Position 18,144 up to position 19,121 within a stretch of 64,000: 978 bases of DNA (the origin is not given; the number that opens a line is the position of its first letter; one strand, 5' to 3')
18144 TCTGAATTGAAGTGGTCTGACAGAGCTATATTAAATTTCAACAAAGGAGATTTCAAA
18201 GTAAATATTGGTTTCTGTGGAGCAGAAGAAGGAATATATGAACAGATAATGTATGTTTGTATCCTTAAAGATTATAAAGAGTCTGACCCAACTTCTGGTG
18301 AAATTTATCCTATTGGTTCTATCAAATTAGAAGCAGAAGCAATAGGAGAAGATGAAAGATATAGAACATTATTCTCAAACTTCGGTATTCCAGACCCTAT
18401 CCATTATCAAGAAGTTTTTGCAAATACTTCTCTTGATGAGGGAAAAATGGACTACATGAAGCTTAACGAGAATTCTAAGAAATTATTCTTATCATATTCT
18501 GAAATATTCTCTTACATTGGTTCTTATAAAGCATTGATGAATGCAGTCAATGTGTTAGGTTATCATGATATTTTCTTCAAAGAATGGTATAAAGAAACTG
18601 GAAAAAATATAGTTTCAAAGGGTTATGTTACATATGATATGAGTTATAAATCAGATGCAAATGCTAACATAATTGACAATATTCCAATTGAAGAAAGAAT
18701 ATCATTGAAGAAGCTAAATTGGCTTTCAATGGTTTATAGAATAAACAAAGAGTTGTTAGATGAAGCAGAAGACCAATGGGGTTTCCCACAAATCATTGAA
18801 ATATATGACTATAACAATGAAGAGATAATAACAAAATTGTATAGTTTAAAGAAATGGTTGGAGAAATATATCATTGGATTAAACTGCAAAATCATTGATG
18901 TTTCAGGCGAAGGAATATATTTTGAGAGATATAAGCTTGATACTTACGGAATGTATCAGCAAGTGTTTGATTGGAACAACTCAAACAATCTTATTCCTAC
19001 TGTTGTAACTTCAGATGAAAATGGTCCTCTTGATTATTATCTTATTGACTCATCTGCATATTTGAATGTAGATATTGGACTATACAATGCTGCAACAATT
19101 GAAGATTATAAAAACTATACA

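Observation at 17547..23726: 2059-aa acidic giant protein in a plus-strand island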

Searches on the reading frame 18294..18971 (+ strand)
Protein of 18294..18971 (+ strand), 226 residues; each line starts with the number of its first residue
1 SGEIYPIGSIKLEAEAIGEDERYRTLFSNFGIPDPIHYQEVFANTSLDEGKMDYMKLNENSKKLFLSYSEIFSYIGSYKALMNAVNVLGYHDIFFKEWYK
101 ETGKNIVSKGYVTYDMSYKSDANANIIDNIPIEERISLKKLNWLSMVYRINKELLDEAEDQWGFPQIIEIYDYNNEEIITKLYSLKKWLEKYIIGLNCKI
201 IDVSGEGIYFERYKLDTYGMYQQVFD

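Call 61: search_solved_structures(query=A4, max_evalue=10, show_alignments=3)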
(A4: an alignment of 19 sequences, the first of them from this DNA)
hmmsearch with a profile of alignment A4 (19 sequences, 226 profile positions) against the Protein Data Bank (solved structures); distinct sequences matched with E-value up to 10: 1.
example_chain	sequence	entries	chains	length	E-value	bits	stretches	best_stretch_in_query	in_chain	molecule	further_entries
5wwl_N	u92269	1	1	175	0.16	14.6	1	146-199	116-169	Kinetochore protein nnf1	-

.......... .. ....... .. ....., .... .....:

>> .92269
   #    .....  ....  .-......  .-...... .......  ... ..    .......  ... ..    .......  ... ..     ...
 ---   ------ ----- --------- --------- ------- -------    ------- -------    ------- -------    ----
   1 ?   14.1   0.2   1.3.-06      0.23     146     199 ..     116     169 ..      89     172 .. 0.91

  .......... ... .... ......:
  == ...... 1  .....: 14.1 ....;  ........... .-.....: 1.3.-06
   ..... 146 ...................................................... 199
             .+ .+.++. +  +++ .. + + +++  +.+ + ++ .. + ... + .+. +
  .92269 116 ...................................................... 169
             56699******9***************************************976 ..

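Call 63: search_protein_families(library=pfam, alignment_id=A4, max_evalue=10)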
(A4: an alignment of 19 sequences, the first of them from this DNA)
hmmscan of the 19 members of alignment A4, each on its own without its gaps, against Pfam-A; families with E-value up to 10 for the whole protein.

A. member 1, seq(226 aa): 1 family
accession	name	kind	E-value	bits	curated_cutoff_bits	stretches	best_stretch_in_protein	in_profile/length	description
PF00621.25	RhoGEF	-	0.052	14.2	27.6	1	138-186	13-64/180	RhoGEF domain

B. families by the number of members that match (of 19 scanned): 8 families
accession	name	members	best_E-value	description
PF09684.15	Tail_P2_I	8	0.014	Phage tail protein (Tail_P2_I)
PF19615.4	DUF6120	2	0.011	Family of unknown function (DUF6120)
PF05629.16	Nanovirus_C8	1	0.0071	Nanovirus component 8 (C8) protein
PF00326.27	Peptidase_S9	1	0.037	Prolyl oligopeptidase family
PF00621.25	RhoGEF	1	0.052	RhoGEF domain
PF14052.12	Caps_assemb_Wzi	1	0.1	Capsule assembly protein Wzi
PF06733.21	DEAD_2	1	0.13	DEAD_2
PF16029.10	DUF4787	1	0.15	Domain of unknown function (DUF4787)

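Call 66: find_homologous_proteins(query=A4, max_evalue=0.01)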
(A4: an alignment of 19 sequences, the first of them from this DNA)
Query A4 (19 sequences) (226 aa, profile of the alignment): 13 proteins with E <= 0.01 among 3039 candidates.
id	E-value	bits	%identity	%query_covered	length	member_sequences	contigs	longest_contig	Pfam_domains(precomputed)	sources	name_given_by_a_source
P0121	1.3e-92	327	57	95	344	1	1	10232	-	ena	-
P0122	3.6e-67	244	61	72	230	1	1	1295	PF02881.25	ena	-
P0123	2.4e-60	222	58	69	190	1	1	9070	-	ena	-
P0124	3.1e-56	208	60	62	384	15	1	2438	-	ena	-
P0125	3.1e-54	202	64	55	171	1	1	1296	-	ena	-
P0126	1.7e-47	180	44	69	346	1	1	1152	-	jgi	jgi:hypothetical protein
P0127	2.1e-47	180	53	52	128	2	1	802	-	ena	-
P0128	1.4e-41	160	67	46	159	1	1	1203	-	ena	-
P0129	3.8e-38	149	61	43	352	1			-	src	-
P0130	2.0e-34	137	40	66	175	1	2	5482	-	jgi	jgi:hypothetical protein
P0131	1.1e-33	135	48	44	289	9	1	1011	-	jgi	jgi:hypothetical protein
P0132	1.2e-33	135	47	44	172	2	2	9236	-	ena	-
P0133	1.7e-33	134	51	44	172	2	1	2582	-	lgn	-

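Call 114: search_protein_representatives(alignment_id=A5)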
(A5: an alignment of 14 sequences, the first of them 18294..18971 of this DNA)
Query: 14 sequences, 302 profile positions. Proteins with E-value up to 0.001 (for the whole library): 791; up to 1e-10: 619; up to 1e-30: 294. The best 150 are listed.
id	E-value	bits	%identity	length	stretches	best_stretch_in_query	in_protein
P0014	4.7e-117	407.3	-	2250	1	6-300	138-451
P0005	1.7e-113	395.5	-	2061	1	6-300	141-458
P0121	1.9e-113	395.4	-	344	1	3-300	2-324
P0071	1.3e-109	382.7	-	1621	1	4-300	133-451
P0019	6.2e-108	377.3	-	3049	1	6-300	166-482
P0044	1.8e-107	375.8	-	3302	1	6-300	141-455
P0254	4.2e-107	374.6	-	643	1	6-300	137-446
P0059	7.4e-107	373.8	-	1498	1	4-300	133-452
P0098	4.4e-106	371.2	-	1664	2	21-300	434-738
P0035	1.8e-105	369.2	-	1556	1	6-300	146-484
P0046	2.8e-105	368.6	-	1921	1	6-300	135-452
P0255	5.6e-105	367.6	-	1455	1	6-300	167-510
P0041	6.2e-105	367.4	-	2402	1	42-300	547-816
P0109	9.4e-105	366.9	-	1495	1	6-300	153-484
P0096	1.1e-104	366.6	-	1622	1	31-300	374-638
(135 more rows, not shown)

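Call 115: search_protein_families(library=ncbifam, alignment_id=A4, max_evalue=10)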
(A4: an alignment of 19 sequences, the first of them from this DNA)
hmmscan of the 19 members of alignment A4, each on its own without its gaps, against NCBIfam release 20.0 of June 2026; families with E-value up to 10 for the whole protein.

A. member 1, seq(226 aa): 0 families

B. families by the number of members that match (of 19 scanned): 7 families
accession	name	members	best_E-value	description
NF000463.2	blaOXA_Campylobacter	1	0.00094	class D beta-lactamase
NF049996.1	NtdP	1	0.02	nucleoside tri-diphosphate phosphatase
NF000461.2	blaOXA-184_like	1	0.042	OXA-184 family class D beta-lactamase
NF010183.0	PRK13662.1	1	0.053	hypothetical protein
TIGR03169.1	Nterm_to_SelD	1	0.078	pyridine nucleotide-disulfide oxidoreductase family protein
NF041171.1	Oxoac_fdxbeta_Archa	1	0.21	2-oxoacid:ferredoxin oxidoreductase subunit beta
NF033737.1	Amm_Lyn_leader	1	0.55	ammosamide/lymphostin RiPP family protein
